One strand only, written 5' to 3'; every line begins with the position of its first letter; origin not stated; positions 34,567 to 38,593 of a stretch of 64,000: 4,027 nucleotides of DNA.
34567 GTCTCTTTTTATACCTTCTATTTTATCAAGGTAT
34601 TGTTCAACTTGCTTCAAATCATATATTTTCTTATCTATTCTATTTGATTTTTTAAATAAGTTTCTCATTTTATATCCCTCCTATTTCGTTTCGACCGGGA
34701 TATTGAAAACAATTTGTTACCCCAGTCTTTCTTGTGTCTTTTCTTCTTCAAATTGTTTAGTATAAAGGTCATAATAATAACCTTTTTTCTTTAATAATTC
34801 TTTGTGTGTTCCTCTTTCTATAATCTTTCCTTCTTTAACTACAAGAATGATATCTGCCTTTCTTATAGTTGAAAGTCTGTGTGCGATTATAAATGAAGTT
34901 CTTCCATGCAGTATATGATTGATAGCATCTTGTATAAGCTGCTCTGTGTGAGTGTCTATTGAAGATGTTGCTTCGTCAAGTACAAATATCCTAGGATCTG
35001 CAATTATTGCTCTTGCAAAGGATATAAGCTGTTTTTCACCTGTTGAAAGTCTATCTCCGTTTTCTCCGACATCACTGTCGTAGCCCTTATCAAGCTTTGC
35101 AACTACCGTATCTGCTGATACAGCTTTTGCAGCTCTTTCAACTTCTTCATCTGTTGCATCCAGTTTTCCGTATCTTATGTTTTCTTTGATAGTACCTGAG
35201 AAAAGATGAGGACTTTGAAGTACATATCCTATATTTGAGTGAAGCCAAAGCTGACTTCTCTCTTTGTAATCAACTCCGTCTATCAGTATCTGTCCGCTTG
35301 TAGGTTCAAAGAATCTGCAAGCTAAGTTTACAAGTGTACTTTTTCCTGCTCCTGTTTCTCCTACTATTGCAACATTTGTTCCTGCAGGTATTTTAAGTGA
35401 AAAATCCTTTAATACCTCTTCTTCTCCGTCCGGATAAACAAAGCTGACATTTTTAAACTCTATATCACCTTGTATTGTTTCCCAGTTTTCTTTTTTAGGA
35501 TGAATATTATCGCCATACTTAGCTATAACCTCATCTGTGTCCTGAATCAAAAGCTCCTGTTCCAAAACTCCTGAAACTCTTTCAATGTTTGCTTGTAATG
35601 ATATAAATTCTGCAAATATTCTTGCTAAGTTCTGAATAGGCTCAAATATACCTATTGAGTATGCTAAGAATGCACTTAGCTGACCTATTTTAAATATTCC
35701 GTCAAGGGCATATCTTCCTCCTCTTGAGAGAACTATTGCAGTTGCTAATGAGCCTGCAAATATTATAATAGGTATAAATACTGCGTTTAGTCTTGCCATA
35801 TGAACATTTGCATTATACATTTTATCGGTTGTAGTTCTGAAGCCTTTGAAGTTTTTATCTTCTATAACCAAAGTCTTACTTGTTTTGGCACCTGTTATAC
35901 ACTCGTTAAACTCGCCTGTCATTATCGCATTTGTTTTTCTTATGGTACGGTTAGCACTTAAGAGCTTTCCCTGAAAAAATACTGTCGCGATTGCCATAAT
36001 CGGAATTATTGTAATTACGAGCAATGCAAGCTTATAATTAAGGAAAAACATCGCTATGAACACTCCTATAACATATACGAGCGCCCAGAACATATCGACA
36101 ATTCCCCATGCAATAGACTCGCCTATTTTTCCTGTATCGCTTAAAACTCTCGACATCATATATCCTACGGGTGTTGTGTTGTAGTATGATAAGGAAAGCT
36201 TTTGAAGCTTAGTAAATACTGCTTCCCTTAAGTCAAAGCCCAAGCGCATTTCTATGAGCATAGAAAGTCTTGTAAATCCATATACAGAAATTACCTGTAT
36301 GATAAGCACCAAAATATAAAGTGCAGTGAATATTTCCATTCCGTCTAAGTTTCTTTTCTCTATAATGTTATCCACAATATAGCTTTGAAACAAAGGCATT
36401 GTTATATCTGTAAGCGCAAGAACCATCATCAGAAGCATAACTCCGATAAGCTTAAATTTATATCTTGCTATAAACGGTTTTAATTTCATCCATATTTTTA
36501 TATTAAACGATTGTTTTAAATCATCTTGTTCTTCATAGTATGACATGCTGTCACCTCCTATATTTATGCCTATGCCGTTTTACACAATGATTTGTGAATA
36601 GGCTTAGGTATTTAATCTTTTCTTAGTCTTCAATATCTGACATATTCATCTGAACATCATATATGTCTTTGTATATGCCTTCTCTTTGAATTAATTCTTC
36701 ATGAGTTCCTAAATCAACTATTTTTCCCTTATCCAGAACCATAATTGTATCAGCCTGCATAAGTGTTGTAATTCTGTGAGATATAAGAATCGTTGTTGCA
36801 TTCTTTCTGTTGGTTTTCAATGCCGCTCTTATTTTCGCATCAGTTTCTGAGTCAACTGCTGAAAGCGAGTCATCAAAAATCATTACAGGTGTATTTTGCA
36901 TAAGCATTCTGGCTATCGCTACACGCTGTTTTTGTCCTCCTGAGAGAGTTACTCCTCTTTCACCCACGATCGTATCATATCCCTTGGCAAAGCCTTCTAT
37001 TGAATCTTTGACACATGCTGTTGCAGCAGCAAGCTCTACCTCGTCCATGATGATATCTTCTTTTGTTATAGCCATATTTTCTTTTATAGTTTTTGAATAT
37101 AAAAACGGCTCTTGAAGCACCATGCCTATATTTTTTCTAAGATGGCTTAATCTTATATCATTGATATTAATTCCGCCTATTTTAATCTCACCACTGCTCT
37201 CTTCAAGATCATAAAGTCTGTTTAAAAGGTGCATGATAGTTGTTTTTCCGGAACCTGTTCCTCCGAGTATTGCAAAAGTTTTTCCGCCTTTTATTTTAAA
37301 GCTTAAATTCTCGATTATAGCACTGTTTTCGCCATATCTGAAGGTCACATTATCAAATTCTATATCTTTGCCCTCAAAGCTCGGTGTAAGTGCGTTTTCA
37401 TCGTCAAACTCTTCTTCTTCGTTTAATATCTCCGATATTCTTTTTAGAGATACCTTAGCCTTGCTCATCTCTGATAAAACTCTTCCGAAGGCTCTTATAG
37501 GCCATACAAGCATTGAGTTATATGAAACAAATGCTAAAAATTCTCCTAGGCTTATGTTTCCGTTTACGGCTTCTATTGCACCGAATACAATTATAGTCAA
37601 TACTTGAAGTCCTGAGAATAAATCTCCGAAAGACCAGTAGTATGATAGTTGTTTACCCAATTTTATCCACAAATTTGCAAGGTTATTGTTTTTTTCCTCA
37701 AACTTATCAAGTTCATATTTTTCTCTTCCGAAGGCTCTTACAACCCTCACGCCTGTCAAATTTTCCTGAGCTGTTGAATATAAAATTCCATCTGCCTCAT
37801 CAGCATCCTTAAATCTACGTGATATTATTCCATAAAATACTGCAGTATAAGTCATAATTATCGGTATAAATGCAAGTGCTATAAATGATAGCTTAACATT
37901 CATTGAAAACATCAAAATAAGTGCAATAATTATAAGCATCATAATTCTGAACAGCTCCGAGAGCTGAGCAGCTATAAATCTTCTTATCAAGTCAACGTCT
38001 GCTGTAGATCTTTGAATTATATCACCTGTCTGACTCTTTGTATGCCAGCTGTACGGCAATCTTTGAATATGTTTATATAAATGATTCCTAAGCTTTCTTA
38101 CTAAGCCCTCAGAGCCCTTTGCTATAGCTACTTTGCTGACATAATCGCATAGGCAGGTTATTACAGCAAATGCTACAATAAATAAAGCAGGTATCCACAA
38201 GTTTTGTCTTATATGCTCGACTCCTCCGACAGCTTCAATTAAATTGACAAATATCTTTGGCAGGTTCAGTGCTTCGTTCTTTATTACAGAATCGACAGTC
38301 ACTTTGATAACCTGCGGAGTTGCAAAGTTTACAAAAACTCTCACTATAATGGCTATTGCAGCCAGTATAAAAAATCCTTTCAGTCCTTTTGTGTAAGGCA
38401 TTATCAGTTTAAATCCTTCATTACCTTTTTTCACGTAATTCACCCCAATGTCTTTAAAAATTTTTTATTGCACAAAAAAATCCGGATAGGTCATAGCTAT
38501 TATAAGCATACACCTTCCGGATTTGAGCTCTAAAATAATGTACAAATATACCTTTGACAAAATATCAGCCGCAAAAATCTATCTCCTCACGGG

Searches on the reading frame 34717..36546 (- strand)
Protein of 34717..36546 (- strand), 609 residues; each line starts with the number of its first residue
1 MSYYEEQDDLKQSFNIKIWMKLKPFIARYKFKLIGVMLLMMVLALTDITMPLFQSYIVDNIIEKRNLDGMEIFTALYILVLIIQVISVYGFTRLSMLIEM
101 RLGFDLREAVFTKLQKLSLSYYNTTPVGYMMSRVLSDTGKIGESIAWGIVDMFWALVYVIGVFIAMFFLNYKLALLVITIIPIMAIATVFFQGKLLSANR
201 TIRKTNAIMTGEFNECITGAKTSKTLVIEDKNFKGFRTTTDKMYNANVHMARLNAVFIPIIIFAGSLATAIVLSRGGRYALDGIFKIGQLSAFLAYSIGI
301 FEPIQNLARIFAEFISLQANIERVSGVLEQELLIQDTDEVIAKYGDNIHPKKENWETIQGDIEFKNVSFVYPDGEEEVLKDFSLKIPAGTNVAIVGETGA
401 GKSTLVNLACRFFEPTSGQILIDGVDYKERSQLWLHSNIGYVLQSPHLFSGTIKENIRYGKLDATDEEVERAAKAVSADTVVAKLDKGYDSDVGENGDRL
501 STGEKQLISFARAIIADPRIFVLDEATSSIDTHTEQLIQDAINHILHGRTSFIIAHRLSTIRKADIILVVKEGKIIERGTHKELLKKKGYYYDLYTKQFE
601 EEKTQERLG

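Call 6: search_protein_families(library=ncbifam, proteins=[window:34717-36546:-], max_evalue=0.01)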
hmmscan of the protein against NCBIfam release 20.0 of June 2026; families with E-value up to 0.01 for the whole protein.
window:34717-36546:- (609 aa): 188 families (the best 25 are shown)
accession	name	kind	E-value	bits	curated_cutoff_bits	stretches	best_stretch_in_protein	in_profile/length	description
TIGR02203.1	MsbA_lipidA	equivalog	4.7e-126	421.6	602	1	19-601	2-572/572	lipid A export permease/ATP-binding protein MsbA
TIGR02204.1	MsbA_rel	hypoth_equivalog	4.7e-121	405.2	780.4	1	16-599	3-576/576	ABC transporter, permease/ATP-binding protein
NF052233.1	CphA_assoc_ABC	equivalog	8.3e-114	381.5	880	1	17-606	170-751/766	cyanophycin metabolism-associated ABC transporter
TIGR00958.1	3a01208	subfamily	6.9e-110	368.4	874.6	1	18-594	148-710/711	antigen peptide transporter 2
TIGR01846.1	type_I_sec_HlyB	subfamily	3.8e-106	356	725.55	1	22-599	130-693/694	type I secretion system permease/ATPase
NF008381.0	PRK11176.1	equivalog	6.7e-104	348.3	867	1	14-600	8-581/582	lipid A ABC transporter ATP-binding protein/permease MsbA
TIGR03796.1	NHLM_micro_ABC1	equivalog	1.9e-97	327.2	853.3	1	14-594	137-708/710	NHLP family bacteriocin export ABC transporter peptidase/permease/ATPase subunit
NF045513.1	HepA_fam_ABC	equivalog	1.3e-96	324.4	725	1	58-598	79-609/610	heterocyst formation ABC transporter subunit HepA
NF010178.0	PRK13657.1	equivalog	5.3e-96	322.3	733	1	16-603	4-575/588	glucan ABC transporter ATP-binding protein/ permease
NF008056.1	PRK10790.1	equivalog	5e-93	312.6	746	1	19-603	8-580/584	SmdB family multidrug efflux ABC transporter permease/ATP-binding protein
TIGR03375.1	type_I_sec_LssB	subfamily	1.4e-87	294.6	693.1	1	25-587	143-691/696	type I secretion system permease/ATPase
NF008055.0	PRK10789.1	equivalog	8.4e-86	288.7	845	1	19-601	4-574/590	SmdA family multidrug ABC transporter permease/ATP-binding protein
TIGR01193.1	bacteriocin_ABC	subfamily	1.4e-85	288.3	523.85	1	19-596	144-707/708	peptide cleavage/export ABC transporter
TIGR03797.1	NHLM_micro_ABC2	equivalog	1e-79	268.9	709.4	1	21-598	126-685/686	NHLP bacteriocin export ABC transporter permease/ATPase subunit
NF000475.1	tet_ABC_46_B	exception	5.1e-79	266.4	1250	1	73-594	62-570/578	tetracycline efflux ABC transporter Tet(46) subunit B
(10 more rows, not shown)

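Call 15: search_solved_structures(query=window:34717-36546:-, max_evalue=1e-60)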
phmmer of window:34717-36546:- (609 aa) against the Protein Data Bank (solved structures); distinct sequences matched with E-value up to 1e-60: 181 (the best 60 are shown).
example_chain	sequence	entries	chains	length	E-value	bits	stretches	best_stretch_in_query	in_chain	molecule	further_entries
9ody_A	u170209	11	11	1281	1.7e-144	486.1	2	77-599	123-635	ATP-binding cassette, sub-family B (MDR/TAP), member 4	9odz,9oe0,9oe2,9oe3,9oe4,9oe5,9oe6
9oe1_A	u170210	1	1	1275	3e-144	485.3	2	77-599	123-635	ATP-binding cassette, sub-family B (MDR/TAP), member 4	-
9nfi_A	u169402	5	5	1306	1.4e-143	483.1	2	44-600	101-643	Permeability Glycoprotein (P-gp)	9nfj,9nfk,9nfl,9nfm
36cg_U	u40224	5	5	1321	1e-140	473.7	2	62-596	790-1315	Bile salt export pump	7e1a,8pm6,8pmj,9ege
9n1y_A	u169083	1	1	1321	1.3e-140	473.3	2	62-596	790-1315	Bile salt export pump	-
7dv5_U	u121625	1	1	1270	1.5e-140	473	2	62-596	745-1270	Bile salt export pump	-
8pmd_A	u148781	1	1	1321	2.4e-140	472.4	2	62-596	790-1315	Bile salt export pump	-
8gmg_A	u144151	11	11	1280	1.4e-139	469.9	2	104-599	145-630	ATP-dependent translocase ABCB1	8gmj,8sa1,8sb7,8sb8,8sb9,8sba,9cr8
8y6h_A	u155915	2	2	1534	1.8e-139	469.5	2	104-599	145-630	ATP-dependent translocase ABCB1,mNeonGreen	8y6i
6fn1_A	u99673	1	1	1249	1.9e-139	469.4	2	96-598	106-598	Human-mouse chimeric ABCB1 (ABCBHM)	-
8sa0_A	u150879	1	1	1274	2e-139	469.3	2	104-599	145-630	ATP-dependent translocase ABCB1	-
6fn4_A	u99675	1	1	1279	2.2e-139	469.2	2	96-598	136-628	Apo form of Human-mouse chimeric ABCB1 (ABCB1HM) in complex with Antigen binding fragment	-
6qex_A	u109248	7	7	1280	2.3e-139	469.2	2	104-599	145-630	Multidrug resistance protein 1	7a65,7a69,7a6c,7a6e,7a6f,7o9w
6ujt_A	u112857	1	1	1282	2.8e-139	468.9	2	100-598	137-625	ATP-dependent translocase ABCB1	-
6ujw_A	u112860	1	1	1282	4e-139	468.4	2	100-598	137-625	ATP-dependent translocase ABCB1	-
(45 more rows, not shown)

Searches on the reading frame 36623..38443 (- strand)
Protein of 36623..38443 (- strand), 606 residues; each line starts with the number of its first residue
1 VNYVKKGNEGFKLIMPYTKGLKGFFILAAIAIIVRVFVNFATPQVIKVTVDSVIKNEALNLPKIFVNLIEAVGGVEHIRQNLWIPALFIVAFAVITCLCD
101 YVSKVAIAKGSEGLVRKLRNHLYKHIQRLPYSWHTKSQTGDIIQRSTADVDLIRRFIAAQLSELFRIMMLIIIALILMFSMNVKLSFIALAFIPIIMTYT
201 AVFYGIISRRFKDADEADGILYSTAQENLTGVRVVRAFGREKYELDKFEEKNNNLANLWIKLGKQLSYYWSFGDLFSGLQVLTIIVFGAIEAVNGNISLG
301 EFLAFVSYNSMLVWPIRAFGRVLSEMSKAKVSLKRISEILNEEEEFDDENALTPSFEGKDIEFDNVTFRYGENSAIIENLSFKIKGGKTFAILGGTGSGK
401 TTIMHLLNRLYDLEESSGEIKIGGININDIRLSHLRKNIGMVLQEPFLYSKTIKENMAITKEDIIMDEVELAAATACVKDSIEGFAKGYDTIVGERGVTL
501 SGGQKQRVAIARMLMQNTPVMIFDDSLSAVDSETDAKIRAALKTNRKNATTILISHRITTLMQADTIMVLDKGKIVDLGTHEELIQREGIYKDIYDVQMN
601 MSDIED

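Call 6: search_protein_families(library=ncbifam, proteins=[window:36623-38443:-], max_evalue=0.01)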
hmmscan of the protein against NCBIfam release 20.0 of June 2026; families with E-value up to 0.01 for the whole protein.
window:36623-38443:- (606 aa): 183 families (the best 25 are shown)
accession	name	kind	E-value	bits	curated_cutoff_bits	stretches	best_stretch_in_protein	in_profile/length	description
TIGR02203.1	MsbA_lipidA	equivalog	1.3e-118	397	602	1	11-599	2-570/572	lipid A export permease/ATP-binding protein MsbA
TIGR02204.1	MsbA_rel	hypoth_equivalog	7.6e-108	361.6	780.4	1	44-598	19-575/576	ABC transporter, permease/ATP-binding protein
NF052233.1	CphA_assoc_ABC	equivalog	4.6e-107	359.2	880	1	89-604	236-749/766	cyanophycin metabolism-associated ABC transporter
TIGR00958.1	3a01208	subfamily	1.6e-100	337.5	874.6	1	64-593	183-709/711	antigen peptide transporter 2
NF008381.0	PRK11176.1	equivalog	1.8e-100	337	867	1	82-600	64-581/582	lipid A ABC transporter ATP-binding protein/permease MsbA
NF010178.0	PRK13657.1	equivalog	1.4e-99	334.1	733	1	38-598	34-570/588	glucan ABC transporter ATP-binding protein/ permease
NF008055.0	PRK10789.1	equivalog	5.9e-98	328.8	845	1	62-600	36-573/590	SmdA family multidrug ABC transporter permease/ATP-binding protein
TIGR01846.1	type_I_sec_HlyB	subfamily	2.4e-95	320.3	725.55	1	56-599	153-693/694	type I secretion system permease/ATPase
NF045513.1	HepA_fam_ABC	equivalog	3.2e-93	313.2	725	1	22-598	33-609/610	heterocyst formation ABC transporter subunit HepA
TIGR01193.1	bacteriocin_ABC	subfamily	2.5e-86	290.7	523.85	1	79-595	192-706/708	peptide cleavage/export ABC transporter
TIGR03796.1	NHLM_micro_ABC1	equivalog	5.2e-85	286.1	853.3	1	82-593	191-707/710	NHLP family bacteriocin export ABC transporter peptidase/permease/ATPase subunit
TIGR03375.1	type_I_sec_LssB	subfamily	1.7e-83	281.1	693.1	1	112-586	218-690/696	type I secretion system permease/ATPase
TIGR01192.1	chvA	subfamily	1e-82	278.6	585.4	1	59-594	36-566/585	glucan export ABC transporter ATP-binding protein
TIGR03797.1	NHLM_micro_ABC2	equivalog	1.4e-82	278.3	709.4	1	78-599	171-686/686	NHLP bacteriocin export ABC transporter permease/ATPase subunit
NF000474.1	tet_ABC_46_A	exception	4.3e-74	250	1250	1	47-599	18-569/574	tetracycline efflux ABC transporter Tet(46) subunit A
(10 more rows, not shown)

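Call 7: find_related_loci(query=window:36623-38443:-, collection=genome_contigs, flank=3000)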
Query window:36623-38443:- (606 aa) in genome_contigs; peptide patterns used: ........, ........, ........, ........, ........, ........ (x = any residue, [..] = any of these).
66 stretches matched a pattern; 15 encode a relative of the query (tblastn E <= 1e-3); 15 distinct loci.
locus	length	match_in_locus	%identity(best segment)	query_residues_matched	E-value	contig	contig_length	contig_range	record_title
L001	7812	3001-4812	91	2-605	0e+0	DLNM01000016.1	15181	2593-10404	MAG TPA_asm: Firmicutes bacterium UBA7510 UBA7510_contig_1593, whole genome shotgun sequence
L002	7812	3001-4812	90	2-605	0e+0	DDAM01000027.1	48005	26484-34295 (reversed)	MAG TPA_asm: Firmicutes bacterium UBA2058 UBA2058_contig_364, whole genome shotgun sequence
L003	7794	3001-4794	91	8-605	0e+0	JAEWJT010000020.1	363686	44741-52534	MAG: Bacillota bacterium isolate OH_PBrB_159 k127_490005, whole genome shotgun sequence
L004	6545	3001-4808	90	8-605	0e+0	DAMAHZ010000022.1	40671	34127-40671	MAG TPA_asm: Bacillota bacterium isolate CTOTU48147 NODE_134_length_40671_cov_5.244854, whole genome shotgun sequence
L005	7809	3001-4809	61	2-605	0e+0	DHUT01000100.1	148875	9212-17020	MAG TPA_asm: Firmicutes bacterium UBA5227 UBA5227_contig_422, whole genome shotgun sequence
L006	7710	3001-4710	64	35-605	0e+0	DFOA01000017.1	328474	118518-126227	MAG TPA_asm: Firmicutes bacterium UBA3553 UBA3553_contig_46, whole genome shotgun sequence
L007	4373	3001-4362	60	5-459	0e+0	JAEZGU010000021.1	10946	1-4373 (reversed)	MAG: Bacillota bacterium isolate OH_CDB_111 k127_1151295, whole genome shotgun sequence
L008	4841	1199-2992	48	11-605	0e+0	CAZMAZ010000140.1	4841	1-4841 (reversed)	MAG TPA_asm: uncultured Clostridium sp. isolate SRP225648_co1_463 genome assembly, contig: NODE_45027_length_4841_cov_16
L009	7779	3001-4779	48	1-598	0e+0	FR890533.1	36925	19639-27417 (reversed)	Clostridium sp. CAG:448 genomic scaffold, scf260, whole genome shotgun sequence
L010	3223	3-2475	89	21-605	2e-133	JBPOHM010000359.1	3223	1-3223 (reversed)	MAG: Bacillota bacterium isolate MAG_142 c_000000306312, whole genome shotgun sequence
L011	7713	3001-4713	30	19-598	7e-79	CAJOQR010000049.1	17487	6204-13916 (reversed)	uncultured Acholeplasmatales bacterium isolate Rumen_Coassembly_mag_497 genome assembly, contig: k87_4998273, whole geno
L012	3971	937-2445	33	111-606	7e-74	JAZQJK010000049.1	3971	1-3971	MAG: Bacilli bacterium isolate T1900044620_TS20190086.MAGScoT_cleanbin_000065 SGB_877_k141_1365119, whole genome shotgun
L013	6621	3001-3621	26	359-571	5e-18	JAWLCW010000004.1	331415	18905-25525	MAG: Mariniphaga sp. isolate 15dZY3.bin.73 NODE_50_length_331415_cov_32.089187, whole genome shotgun sequence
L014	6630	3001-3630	27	361-574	1e-11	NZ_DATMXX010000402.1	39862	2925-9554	MAG: Sporomusa sp. isolate SMAG_U13131 k141_77952, whole genome shotgun sequence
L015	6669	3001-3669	23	361-575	9e-6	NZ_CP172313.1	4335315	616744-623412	Leeuwenhoekiella sp. A16 chromosome, complete genome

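Call 14: search_solved_structures(query=window:36623-38443:-, max_evalue=1e-60)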
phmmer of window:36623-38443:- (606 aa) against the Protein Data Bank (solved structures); distinct sequences matched with E-value up to 1e-60: 167 (the best 60 are shown).
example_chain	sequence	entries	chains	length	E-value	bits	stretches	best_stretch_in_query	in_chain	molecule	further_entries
6fn1_A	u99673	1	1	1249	2.6e-134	452.4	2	107-599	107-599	Human-mouse chimeric ABCB1 (ABCBHM)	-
6fn4_A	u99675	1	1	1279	2.9e-134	452.3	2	107-599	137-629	Apo form of Human-mouse chimeric ABCB1 (ABCB1HM) in complex with Antigen binding fragment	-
6qee_A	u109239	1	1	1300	3.6e-134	452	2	103-599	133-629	ABCB1HM-EQ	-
7zk4_A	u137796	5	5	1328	7.4e-134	450.9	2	101-599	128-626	ATP-dependent translocase ABCB1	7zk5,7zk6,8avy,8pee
7zk8_A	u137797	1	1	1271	1e-133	450.4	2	101-599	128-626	ATP-dependent translocase ABCB1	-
7zka_A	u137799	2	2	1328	1.1e-133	450.3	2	101-599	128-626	ATP-dependent translocase ABCB1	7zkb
6ujr_A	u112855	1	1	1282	2.4e-133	449.2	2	107-599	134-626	ATP-dependent translocase ABCB1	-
6ujw_A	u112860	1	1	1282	2.7e-133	449.1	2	107-599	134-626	ATP-dependent translocase ABCB1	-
9nfi_A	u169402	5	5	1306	2.8e-133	449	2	88-598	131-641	Permeability Glycoprotein (P-gp)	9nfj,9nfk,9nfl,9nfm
4q9h_A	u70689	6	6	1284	3e-133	448.9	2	107-599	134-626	Multidrug resistance protein 1A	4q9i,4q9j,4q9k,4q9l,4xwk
4m2s_A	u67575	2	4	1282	3.1e-133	448.8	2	107-599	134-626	Multidrug resistance protein 1A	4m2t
6ujt_A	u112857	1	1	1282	3.3e-133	448.8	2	107-599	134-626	ATP-dependent translocase ABCB1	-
4ksb_A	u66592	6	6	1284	3.7e-133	448.6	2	106-599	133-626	Multidrug resistance protein 1A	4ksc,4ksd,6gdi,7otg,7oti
5kpi_A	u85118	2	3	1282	3.8e-133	448.6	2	106-599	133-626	Multidrug resistance protein 1A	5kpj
3g60_A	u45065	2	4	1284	3.9e-133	448.5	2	106-599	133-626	Multidrug resistance protein 1a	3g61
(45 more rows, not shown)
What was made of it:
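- On bmrB-type leader (bmrBCD attenuator): PDB matches include BmrC/YheI and BmrD/YheH (calls 14, 15).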
